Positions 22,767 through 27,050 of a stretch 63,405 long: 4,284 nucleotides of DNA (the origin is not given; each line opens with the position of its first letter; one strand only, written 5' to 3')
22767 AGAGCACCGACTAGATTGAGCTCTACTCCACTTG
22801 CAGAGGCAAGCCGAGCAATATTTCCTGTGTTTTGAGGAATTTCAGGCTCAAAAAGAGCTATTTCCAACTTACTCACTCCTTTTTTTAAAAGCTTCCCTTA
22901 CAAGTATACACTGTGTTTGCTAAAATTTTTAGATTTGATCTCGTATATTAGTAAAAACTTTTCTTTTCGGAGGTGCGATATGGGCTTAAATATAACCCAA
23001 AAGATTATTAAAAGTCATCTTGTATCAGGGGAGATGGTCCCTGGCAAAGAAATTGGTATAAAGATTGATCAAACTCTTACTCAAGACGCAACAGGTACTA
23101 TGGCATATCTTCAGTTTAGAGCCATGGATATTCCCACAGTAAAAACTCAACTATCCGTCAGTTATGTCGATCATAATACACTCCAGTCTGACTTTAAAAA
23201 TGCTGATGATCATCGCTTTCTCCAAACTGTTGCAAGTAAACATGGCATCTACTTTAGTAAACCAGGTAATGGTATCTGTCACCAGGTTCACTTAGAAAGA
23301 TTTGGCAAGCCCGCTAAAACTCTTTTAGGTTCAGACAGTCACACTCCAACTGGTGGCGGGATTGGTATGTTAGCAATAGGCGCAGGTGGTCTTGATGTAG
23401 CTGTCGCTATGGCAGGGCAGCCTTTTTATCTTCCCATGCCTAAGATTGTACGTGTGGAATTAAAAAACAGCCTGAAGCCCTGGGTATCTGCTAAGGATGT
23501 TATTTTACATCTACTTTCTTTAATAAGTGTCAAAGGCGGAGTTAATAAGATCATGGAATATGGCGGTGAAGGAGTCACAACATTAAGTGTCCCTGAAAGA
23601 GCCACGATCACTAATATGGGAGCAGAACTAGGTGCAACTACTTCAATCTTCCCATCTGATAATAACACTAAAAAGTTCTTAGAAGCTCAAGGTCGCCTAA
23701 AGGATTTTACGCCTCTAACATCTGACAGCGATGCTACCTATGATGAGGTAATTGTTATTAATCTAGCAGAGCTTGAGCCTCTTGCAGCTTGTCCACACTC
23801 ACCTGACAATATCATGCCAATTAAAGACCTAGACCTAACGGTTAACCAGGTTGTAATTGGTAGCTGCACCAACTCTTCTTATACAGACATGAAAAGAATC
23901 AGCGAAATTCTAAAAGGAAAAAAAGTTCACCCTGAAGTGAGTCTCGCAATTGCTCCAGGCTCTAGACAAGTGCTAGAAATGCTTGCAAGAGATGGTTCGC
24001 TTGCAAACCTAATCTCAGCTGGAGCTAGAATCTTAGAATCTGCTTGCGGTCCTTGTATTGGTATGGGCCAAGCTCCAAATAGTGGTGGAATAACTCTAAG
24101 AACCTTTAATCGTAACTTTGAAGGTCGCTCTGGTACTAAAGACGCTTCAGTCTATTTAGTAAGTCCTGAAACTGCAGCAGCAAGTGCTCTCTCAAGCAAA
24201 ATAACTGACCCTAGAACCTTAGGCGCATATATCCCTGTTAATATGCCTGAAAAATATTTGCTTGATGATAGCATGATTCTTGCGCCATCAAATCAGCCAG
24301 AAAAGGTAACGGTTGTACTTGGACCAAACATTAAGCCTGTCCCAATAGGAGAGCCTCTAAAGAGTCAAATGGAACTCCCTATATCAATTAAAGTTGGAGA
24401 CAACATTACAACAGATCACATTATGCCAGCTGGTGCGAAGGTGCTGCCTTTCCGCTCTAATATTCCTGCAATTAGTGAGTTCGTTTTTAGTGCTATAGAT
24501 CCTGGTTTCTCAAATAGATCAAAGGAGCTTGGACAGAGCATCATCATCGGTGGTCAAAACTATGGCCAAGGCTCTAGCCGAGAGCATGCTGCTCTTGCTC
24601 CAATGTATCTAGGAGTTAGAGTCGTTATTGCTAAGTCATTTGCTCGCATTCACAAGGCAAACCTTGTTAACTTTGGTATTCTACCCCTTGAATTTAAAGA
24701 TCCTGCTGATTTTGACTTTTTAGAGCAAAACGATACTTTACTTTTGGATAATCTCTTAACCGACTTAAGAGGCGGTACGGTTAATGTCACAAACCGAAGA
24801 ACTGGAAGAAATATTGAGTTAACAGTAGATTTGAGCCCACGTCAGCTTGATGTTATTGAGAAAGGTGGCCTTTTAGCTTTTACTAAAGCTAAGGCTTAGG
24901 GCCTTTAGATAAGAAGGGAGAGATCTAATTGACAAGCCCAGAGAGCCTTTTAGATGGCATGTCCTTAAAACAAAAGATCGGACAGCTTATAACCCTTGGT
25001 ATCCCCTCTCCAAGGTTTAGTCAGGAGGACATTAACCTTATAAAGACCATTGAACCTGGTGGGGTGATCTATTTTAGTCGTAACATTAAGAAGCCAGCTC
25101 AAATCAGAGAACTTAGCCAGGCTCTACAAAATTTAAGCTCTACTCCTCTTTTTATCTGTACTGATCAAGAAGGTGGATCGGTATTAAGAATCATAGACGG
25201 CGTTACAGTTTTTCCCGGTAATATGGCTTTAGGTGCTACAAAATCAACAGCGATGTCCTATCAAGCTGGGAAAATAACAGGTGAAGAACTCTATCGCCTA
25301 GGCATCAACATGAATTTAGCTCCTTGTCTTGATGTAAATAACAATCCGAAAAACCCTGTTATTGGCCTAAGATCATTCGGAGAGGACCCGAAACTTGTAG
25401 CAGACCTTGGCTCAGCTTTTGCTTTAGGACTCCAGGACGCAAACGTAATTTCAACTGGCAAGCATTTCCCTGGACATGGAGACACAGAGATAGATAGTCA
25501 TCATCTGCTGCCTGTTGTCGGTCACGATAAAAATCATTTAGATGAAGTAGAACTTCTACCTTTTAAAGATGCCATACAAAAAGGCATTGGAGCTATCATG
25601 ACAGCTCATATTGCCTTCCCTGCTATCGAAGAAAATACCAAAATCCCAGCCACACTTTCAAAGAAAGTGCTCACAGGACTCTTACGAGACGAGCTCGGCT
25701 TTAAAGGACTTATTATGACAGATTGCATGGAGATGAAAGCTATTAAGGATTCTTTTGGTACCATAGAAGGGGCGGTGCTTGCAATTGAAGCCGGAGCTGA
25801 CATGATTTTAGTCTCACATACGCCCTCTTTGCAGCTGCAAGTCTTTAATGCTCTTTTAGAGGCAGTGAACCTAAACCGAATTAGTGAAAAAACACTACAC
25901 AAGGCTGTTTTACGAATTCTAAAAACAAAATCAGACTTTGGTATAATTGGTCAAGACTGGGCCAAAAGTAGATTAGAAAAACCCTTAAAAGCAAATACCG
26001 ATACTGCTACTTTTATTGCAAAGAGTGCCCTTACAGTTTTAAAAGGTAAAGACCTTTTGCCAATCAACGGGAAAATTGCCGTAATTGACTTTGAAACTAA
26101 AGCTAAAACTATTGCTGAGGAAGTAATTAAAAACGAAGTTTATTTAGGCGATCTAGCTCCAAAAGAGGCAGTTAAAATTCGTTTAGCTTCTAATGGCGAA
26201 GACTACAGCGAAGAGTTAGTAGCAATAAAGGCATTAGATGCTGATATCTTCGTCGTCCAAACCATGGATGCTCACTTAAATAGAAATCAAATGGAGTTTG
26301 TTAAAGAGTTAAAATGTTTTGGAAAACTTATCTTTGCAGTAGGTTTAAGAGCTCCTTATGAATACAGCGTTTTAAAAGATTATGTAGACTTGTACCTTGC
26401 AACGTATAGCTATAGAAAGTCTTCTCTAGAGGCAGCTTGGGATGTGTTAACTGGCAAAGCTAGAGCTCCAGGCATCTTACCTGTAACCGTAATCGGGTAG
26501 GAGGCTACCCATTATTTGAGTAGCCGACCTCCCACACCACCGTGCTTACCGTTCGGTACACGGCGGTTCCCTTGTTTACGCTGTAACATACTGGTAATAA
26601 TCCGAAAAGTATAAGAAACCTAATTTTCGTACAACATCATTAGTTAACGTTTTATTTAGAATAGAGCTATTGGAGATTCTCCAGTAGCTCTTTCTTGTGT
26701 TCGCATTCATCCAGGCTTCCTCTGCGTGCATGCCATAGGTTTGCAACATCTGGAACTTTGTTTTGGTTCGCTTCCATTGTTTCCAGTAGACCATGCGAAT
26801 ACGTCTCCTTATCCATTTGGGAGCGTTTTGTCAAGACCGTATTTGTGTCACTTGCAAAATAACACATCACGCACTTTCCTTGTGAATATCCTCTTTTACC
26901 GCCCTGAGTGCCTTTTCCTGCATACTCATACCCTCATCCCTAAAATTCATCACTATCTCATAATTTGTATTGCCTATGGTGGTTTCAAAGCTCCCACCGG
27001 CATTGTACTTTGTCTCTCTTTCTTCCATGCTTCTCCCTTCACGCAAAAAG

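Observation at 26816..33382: Tn4451-like integrative mobilizable element nested precisely inside a group II intron maturase ORF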

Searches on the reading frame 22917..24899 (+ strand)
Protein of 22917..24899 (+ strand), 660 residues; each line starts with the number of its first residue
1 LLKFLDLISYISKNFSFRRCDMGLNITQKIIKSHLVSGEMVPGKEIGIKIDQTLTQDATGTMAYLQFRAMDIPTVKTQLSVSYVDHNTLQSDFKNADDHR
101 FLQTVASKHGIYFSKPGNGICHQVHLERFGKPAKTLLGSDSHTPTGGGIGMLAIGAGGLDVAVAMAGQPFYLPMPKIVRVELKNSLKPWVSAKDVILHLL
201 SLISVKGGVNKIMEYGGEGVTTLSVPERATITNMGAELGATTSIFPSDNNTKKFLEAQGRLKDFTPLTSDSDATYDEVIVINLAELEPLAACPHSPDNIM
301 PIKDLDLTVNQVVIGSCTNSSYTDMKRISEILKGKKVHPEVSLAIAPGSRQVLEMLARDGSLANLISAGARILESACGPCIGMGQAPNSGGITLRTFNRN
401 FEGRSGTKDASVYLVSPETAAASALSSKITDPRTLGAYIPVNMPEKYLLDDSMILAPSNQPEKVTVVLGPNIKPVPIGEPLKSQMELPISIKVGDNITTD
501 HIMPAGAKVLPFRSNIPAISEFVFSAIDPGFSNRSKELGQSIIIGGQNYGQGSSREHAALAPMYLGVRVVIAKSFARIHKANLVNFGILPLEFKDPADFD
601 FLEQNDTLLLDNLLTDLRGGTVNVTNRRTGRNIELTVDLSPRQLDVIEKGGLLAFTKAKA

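Call 69: search_protein_families(library=ncbifam, proteins=[window:22917-24899:+], max_evalue=1e-10)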
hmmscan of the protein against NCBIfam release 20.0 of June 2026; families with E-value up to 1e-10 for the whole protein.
window:22917-24899:+ (660 aa): 25 families
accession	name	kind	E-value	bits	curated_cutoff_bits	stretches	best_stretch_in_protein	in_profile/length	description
NF005558.0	PRK07229.1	equivalog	1.5e-297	988.5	612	1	22-659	1-644/647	aconitate hydratase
TIGR01342.1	acon_putative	hypoth_equivalog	7.9e-281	933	719.15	1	26-659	2-648/655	putative aconitate hydratase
TIGR01340.1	aconitase_mito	equivalog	4.1e-119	399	825.35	2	25-525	21-587/745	aconitate hydratase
NF001614.1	PRK00402.1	subfamily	1.3e-112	376.5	385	1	25-433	2-415/415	aconitase/3-isopropylmalate dehydratase large subunit family protein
TIGR02086.1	IPMI_arch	subfamily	2.9e-103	345.8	410.15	1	26-433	3-410/411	3-isopropylmalate dehydratase/homoaconitate hydratase family large subunit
TIGR01343.1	hacA_fam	subfamily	2.5e-102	342.5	385.7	1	26-433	2-412/412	homoaconitate hydratase family protein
TIGR02083.1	LEU2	equivalog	2.1e-87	293.8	610.65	1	25-434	2-418/419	3-isopropylmalate dehydratase large subunit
NF040615.1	HacA_Meth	equivalog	2.3e-82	276.9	550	1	26-431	3-417/419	homoaconitase large subunit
NF008503.0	PRK11413.1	equivalog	5.2e-79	266.1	641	2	26-306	37-315/753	hydratase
NF006757.0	PRK09277.1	subfamily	1.9e-75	254.2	686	2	86-311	145-394/888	aconitate hydratase AcnA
NF009520.0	PRK12881.1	subfamily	4.3e-72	243.1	905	2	84-317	141-400/893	aconitate hydratase AcnA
TIGR01341.1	aconitase_1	equivalog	5.9e-70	236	945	2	94-326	135-393/876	aconitate hydratase AcnA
NF009116.0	PRK12466.1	subfamily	1.1e-68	232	531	2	26-304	7-305/472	3-isopropylmalate dehydratase large subunit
TIGR00139.1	h_aconitase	equivalog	6.4e-68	229.7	529.9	2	25-259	3-244/709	homoaconitase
NF004016.0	PRK05478.1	subfamily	1.5e-67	228.2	510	2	25-303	5-302/468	3-isopropylmalate dehydratase large subunit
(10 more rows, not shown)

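Call 70: find_homologous_proteins(query=window:22917-24899:+, max_evalue=1e-100)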
Query window:22917-24899:+ (660 aa): 8000 proteins with E <= 1e-100 among 8000 candidates; the best 120 are listed.
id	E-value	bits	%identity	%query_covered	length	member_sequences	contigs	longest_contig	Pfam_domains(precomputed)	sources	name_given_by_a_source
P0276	0.0e+0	1420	100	97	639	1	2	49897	PF28406.1,PF00694.26,PF00330.26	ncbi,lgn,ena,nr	ncbi:MAG: aconitate hydratase [Firmicutes bacterium]|nr:aconitate hydratase [Bacillota bacterium]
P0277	0.0e+0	1420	100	97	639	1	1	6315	PF28406.1,PF00694.26,PF00330.26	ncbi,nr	ncbi:MAG: aconitate hydratase [Firmicutes bacterium]|nr:aconitate hydratase [Bacillota bacterium]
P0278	0.0e+0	1413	99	97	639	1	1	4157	PF28406.1,PF00694.26,PF00330.26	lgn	-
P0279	0.0e+0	1216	83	97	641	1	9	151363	PF28406.1,PF00694.26,PF00330.26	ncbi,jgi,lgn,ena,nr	ncbi:MAG TPA: aconitate hydratase [Bacillota bacterium]|nr:aconitate hydratase [Bacillota bacterium]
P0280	0.0e+0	1216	83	97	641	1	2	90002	PF28406.1,PF00694.26,PF00330.26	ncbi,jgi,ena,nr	ncbi:MAG TPA: aconitate hydratase [Bacillota bacterium]|nr:aconitate hydratase [Bacillota bacterium]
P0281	0.0e+0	1215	82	97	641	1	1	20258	PF28406.1,PF00694.26,PF00330.26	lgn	-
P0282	0.0e+0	1214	82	97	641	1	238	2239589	PF28406.1,PF00694.26,PF00330.26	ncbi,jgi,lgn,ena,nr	ncbi:MAG: aconitate hydratase [Bacillota bacterium]|jgi:aconitate hydratase|nr:aconitate hydratase [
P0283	0.0e+0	1214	82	97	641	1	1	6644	PF28406.1,PF00694.26,PF00330.26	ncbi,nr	ncbi:MAG: aconitate hydratase [Bacillota bacterium]|nr:aconitate hydratase [Bacillota bacterium]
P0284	0.0e+0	1213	82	97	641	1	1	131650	PF28406.1,PF00694.26,PF00330.26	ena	-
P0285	0.0e+0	1212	82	97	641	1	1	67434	PF28406.1,PF00694.26,PF00330.26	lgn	-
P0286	0.0e+0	1212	82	97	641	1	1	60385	PF28406.1,PF00694.26,PF00330.26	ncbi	-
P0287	0.0e+0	1212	82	97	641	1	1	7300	PF28406.1,PF00694.26,PF00330.26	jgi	jgi:aconitate hydratase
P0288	0.0e+0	1211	82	97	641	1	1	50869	PF28406.1,PF00694.26,PF00330.26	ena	-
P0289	0.0e+0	1211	82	97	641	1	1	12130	PF28406.1,PF00694.26,PF00330.26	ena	-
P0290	0.0e+0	1211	82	97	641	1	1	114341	PF28406.1,PF00694.26,PF00330.26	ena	-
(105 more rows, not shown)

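Call 71: find_encoding_contigs(protein=P0276, flank=10000, max_places=6)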
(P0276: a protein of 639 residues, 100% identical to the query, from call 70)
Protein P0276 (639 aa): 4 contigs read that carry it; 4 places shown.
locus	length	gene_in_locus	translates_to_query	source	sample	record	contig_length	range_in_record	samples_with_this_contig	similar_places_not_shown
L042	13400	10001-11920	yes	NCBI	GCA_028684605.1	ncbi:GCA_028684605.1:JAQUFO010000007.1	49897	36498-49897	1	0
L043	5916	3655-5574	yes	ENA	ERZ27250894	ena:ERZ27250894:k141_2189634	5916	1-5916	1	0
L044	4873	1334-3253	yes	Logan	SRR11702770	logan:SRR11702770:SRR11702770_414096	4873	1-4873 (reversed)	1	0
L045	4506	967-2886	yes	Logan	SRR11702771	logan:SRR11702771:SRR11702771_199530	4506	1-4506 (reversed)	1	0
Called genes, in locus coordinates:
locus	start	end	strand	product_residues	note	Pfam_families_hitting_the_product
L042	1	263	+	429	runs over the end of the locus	PF01547:SBP_bac_1, PF13416:SBP_bac_8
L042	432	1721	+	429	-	PF01547:SBP_bac_1, PF13416:SBP_bac_8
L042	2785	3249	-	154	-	PF01668:SmpB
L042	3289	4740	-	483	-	PF04587:ADP_PFK_GK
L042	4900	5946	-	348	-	PF00180:Iso_dh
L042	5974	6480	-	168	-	PF07155:ECF-ribofla_trS, PF12822:ECF_trnsprt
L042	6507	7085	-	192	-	PF00596:Aldolase_II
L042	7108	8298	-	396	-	PF00871:Acetate_kinase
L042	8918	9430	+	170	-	PF07155:ECF-ribofla_trS, PF12822:ECF_trnsprt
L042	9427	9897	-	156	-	PF00588:SpoU_methylase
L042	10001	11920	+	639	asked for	PF00330:Aconitase, PF28406:AcnX_3rd (weak), PF00694:Aconitase_C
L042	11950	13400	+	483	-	PF00933:Glyco_hydro_3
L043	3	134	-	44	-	?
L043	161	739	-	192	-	PF00596:Aldolase_II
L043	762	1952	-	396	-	PF00871:Acetate_kinase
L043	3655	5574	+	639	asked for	PF00330:Aconitase, PF28406:AcnX_3rd (weak), PF00694:Aconitase_C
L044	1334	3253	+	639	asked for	PF00330:Aconitase, PF28406:AcnX_3rd (weak), PF00694:Aconitase_C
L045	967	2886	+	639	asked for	PF00330:Aconitase, PF28406:AcnX_3rd (weak), PF00694:Aconitase_C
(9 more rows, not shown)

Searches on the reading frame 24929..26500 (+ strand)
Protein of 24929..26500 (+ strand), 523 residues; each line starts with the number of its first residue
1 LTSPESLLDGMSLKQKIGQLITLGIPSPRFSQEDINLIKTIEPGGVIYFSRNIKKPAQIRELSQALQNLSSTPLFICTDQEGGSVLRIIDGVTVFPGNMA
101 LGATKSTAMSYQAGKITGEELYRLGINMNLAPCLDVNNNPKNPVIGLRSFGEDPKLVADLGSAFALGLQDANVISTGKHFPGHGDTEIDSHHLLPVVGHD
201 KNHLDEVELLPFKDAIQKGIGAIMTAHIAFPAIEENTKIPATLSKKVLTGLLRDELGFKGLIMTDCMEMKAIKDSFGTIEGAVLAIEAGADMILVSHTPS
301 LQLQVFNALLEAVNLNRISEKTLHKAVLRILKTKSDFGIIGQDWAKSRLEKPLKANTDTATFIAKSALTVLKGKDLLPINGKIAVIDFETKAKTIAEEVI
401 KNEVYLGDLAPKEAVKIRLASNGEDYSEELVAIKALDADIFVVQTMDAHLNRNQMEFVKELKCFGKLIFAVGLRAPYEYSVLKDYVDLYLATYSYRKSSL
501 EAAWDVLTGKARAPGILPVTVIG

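Call 69: search_protein_families(library=ncbifam, proteins=[window:24929-26500:+], max_evalue=1e-10)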
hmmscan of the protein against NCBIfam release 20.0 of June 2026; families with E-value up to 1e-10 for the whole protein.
window:24929-26500:+ (523 aa): 7 families
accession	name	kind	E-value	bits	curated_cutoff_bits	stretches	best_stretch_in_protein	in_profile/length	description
NF003740.0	PRK05337.1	equivalog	1e-67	228.7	207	1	21-324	5-310/340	beta-N-acetylhexosaminidase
NF052329.1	XyloArabinsidase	equivalog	2e-31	108.9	1050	1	93-387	109-399/750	beta-xylosidase/alpha-l-arabinosidase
NF052331.1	Bet13-16Glucosase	equivalog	1.3e-28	99.6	1330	1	6-396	18-396/750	exo-beta-d-1,3/1,6-glucosidase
NF041579.1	betaxyl_Flavo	equivalog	2.6e-24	85.4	1350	1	89-384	79-383/716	beta-xylosidase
NF011678.0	PRK15098.1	equivalog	4.1e-23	81.7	666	1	6-385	40-415/765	beta-glucosidase BglX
NF041776.1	xylosidase_Xyl3A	equivalog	8.8e-21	73.6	1250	1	145-390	130-383/846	xylan 1,4-beta-xylosidase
NF052330.1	BetGlucosiCelf0468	equivalog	2.3e-18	65.9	1300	1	93-345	55-288/817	beta-d-glucosidase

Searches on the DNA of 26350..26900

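Call 7: search_rna_families(source=window, start=26350, end=26900, threshold=evalue, max_evalue=1, show_alignments=2)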
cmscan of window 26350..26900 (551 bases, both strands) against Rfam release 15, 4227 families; matches with E-value up to 1: 2.
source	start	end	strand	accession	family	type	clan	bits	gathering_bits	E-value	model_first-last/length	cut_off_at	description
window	26492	26568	-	RF00029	Intron_gpII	Intron;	-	43.3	40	2.9e-07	1-77/77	no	Group II catalytic intron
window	26658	26756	-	RF02865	ncS01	Gene; sRNA;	-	19.4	58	0.51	1-110/110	no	Burkholderia sRNA 1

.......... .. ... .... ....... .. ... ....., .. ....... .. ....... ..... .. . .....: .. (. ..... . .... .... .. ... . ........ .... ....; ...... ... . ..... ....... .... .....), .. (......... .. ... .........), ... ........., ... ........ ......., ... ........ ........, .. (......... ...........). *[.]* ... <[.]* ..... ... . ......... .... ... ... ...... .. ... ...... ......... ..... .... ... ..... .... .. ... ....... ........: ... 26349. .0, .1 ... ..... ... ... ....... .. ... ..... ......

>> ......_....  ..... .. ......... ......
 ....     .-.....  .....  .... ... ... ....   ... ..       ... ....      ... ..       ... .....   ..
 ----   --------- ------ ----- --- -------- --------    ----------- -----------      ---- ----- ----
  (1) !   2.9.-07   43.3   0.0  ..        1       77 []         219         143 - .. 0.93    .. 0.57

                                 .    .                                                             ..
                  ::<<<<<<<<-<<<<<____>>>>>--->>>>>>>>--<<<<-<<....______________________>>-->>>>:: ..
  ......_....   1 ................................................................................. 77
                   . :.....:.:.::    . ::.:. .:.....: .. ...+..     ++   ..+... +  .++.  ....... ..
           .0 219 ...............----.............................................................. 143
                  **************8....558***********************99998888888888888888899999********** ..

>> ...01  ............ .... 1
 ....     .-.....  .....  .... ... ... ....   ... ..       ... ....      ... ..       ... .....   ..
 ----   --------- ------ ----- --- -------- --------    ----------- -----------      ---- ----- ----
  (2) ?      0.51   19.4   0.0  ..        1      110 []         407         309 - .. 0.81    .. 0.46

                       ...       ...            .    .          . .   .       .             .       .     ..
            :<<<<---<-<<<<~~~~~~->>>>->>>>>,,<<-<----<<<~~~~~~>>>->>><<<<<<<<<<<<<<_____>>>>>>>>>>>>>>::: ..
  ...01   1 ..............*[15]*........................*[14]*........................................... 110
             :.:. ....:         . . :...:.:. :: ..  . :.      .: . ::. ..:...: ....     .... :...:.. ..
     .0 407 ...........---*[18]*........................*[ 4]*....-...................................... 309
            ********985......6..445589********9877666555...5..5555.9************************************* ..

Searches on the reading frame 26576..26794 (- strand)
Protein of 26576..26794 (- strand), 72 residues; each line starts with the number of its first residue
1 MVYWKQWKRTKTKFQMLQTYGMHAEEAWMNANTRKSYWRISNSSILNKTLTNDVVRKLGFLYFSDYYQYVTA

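Call 33: find_encoding_contigs(protein=window:26576-26794:-, flank=10000, max_places=10)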
Protein window:26576-26794:- (72 aa): 1 contig read that carries it; 1 place shown.
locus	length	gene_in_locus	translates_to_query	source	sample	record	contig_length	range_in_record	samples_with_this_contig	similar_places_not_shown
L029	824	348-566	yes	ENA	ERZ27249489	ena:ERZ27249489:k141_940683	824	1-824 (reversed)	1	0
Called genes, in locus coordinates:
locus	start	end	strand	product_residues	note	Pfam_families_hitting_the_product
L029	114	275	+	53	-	-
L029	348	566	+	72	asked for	-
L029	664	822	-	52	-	?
